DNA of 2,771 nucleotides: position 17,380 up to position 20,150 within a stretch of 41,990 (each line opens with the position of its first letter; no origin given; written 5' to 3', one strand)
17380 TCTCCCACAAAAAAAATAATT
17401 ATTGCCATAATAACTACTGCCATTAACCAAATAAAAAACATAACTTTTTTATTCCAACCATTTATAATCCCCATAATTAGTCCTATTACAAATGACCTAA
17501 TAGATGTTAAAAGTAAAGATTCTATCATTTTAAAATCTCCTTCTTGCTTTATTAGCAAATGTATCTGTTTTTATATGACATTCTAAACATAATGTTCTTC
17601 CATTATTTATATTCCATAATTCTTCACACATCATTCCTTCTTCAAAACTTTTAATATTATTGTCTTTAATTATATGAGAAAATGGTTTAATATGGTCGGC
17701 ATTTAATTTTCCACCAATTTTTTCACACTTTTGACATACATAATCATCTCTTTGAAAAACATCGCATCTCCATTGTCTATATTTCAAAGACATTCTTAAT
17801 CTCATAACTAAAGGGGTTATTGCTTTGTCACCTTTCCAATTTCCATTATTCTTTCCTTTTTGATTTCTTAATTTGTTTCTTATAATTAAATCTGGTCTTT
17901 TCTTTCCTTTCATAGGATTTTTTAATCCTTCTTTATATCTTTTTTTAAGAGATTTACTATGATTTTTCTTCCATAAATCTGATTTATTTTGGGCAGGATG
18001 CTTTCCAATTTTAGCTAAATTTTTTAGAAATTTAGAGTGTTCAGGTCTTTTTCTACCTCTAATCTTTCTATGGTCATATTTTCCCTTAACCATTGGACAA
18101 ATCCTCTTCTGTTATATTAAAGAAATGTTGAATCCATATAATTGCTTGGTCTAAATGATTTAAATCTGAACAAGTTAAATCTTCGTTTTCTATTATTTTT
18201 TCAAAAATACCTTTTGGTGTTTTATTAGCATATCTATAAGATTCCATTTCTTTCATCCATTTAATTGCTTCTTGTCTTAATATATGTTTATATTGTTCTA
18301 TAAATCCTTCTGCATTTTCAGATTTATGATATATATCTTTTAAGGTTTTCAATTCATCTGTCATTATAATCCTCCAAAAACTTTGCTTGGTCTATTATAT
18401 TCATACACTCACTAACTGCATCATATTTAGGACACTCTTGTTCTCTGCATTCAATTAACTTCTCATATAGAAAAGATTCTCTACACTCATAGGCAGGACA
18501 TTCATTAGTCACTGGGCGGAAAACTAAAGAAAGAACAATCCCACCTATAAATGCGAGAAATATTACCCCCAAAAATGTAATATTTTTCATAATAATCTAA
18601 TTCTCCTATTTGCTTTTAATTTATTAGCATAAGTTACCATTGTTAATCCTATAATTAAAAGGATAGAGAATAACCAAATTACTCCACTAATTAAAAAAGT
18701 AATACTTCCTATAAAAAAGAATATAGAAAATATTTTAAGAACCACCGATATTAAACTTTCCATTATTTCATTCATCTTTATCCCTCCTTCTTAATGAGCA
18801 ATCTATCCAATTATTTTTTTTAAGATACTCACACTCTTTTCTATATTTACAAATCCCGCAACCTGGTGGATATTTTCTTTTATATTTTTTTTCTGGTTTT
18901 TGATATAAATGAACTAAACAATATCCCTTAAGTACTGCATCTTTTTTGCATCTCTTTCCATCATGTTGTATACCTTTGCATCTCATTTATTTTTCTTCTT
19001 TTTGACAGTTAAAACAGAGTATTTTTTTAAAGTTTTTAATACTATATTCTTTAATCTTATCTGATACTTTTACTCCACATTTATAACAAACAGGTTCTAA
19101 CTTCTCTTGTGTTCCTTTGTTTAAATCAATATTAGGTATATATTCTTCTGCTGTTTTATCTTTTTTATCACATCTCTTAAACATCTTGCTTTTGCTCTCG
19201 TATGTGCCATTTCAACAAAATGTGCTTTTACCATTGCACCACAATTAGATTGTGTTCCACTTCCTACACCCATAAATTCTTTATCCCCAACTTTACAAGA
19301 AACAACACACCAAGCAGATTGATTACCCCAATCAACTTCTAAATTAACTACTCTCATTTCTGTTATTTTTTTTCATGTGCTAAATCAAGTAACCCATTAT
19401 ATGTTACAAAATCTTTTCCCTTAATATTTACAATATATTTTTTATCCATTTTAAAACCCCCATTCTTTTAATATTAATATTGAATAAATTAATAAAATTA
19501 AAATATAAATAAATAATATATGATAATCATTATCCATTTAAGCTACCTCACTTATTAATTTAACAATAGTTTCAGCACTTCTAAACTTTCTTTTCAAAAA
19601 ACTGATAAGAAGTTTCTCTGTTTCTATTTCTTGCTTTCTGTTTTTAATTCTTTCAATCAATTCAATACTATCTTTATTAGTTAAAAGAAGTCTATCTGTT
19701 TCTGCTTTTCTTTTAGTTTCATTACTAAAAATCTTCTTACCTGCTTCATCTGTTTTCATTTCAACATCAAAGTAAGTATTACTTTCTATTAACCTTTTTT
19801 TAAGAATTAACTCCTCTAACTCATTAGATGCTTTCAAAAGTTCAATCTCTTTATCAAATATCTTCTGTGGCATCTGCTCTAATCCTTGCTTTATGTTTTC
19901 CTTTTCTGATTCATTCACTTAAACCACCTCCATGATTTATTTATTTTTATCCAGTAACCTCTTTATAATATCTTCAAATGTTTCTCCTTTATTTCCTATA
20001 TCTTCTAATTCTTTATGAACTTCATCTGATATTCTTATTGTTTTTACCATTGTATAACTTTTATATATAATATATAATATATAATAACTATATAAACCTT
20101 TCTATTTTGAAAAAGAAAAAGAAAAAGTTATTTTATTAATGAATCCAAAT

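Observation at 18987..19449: One early gene split into three ORFs by two canonical -1 slippery heptamers (A_AAA_AAA-TAA and A_AAA_AAG)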

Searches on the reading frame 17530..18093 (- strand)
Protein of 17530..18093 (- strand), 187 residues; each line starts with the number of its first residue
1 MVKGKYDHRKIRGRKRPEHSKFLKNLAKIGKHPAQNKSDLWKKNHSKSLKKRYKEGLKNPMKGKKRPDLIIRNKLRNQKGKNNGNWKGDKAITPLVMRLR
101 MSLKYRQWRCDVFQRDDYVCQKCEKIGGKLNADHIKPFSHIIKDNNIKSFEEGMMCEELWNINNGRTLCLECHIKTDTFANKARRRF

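Call 36: search_protein_families(library=pfam, proteins=[window:17530-18093:-], max_evalue=0.01)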
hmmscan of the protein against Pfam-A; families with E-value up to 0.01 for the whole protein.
window:17530-18093:- (187 aa): 1 family
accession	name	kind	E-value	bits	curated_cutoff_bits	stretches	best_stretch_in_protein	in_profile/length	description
PF01844.29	HNH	-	0.0071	16.9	21.4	0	120-144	1-28/47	HNH endonuclease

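Call 37: search_protein_families(library=phrogs, proteins=[window:17530-18093:-], max_evalue=0.001)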
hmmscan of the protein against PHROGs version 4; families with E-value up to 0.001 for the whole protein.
window:17530-18093:- (187 aa): 7 families
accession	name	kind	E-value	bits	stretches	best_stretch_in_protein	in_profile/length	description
phrog_8446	-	DNA, RNA and nucleotide metabolism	1.2e-11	45.6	1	74-181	103-200/211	HNH endonuclease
phrog_589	-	DNA, RNA and nucleotide metabolism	1e-08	36.2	1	81-175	56-137/179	HNH endonuclease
phrog_5956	-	DNA, RNA and nucleotide metabolism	1.3e-08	35.5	1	104-178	46-109/138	HNH endonuclease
phrog_119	-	DNA, RNA and nucleotide metabolism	1.3e-06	28.5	1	91-179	177-257/443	HNH endonuclease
phrog_144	-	DNA, RNA and nucleotide metabolism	1.7e-06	28.8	1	106-183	73-139/175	HNH endonuclease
phrog_1271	-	DNA, RNA and nucleotide metabolism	4.6e-05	24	1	99-182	248-321/361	HNH endonuclease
phrog_740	-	DNA, RNA and nucleotide metabolism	0.00018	21.6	1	96-184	17-92/332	HNH endonuclease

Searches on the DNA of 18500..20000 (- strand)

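Call 7: search_dna_similar(query=window:18500-20000:-, collection=phages, mode=distant)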
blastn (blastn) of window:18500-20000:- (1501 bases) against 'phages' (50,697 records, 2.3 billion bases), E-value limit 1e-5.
No match.

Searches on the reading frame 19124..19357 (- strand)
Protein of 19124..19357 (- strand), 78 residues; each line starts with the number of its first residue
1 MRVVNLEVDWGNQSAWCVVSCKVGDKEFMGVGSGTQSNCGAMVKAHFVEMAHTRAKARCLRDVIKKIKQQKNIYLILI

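Call 18: list_cluster_members(proteins=[window:19124-19357:-, window:18990-19184:-, window:19541-19918:-, window:18771-18986:-, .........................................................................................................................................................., window:19366-19449:-, window:18357-18590:-])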
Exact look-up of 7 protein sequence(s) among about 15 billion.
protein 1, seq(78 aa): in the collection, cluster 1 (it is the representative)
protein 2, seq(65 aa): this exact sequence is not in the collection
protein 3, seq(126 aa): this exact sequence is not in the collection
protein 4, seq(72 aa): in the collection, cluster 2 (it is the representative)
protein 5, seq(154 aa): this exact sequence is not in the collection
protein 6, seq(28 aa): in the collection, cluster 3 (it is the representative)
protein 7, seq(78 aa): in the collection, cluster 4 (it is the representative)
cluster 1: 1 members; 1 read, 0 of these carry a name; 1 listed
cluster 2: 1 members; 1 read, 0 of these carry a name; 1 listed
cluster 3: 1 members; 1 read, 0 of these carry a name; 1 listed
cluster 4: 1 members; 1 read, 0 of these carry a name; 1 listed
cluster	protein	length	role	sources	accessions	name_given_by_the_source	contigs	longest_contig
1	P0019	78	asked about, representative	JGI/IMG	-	-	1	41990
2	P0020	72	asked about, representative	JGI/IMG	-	-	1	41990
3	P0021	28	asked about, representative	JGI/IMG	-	-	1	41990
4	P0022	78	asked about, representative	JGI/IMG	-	-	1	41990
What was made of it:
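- The contig was seen only once (call 18).
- Tried and rejected: An exact-sequence look-up showed the window's own ORFs exist once, on this 41,990-bp JGI contig (call 18).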

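Call 19: find_encoding_contigs(protein=P0020, flank=2000, max_places=5)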
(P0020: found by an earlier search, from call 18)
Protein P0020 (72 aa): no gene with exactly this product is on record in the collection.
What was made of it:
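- Tried and rejected: No encoding-contig record was available (call 19).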
